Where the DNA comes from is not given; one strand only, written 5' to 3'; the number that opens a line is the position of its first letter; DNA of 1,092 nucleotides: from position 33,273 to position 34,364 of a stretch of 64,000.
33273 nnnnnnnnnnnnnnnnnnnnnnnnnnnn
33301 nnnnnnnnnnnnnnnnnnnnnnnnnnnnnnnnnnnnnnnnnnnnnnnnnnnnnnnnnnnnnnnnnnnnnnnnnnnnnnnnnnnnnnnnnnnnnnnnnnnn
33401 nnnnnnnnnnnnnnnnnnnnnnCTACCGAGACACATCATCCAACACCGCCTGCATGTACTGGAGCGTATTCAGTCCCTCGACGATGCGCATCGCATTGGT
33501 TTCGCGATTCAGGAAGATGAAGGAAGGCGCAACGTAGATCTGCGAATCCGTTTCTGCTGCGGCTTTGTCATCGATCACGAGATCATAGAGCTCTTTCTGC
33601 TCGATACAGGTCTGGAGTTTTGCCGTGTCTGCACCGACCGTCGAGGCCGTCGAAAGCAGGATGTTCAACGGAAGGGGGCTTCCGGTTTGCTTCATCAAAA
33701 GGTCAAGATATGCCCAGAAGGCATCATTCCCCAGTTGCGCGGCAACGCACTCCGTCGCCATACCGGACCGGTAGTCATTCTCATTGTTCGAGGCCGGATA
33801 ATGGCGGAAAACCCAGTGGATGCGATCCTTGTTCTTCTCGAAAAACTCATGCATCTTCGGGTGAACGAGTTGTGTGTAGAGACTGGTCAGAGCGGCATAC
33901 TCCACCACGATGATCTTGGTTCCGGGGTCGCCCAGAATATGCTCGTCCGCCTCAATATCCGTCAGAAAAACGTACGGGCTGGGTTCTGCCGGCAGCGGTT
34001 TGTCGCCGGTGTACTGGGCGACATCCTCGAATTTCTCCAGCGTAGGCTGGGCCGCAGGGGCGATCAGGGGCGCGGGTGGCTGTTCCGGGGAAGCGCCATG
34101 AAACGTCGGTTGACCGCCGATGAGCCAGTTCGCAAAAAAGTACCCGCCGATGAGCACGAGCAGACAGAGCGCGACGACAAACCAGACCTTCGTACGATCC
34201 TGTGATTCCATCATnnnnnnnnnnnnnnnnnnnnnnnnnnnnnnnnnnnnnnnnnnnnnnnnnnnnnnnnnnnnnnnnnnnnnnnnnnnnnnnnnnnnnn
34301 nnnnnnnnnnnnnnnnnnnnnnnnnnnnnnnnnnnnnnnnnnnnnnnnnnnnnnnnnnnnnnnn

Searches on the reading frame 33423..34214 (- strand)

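Call 10: search_protein_families(library=pfam, proteins=[window:33423-34214:-], max_evalue=0.001)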
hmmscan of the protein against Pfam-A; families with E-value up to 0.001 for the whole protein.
window:33423-34214:- (263 aa): 1 family
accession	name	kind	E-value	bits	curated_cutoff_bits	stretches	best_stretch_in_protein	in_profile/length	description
PF13462.12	Thioredoxin_4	-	3.6e-09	37.4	23.2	1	90-240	4-151/165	Thioredoxin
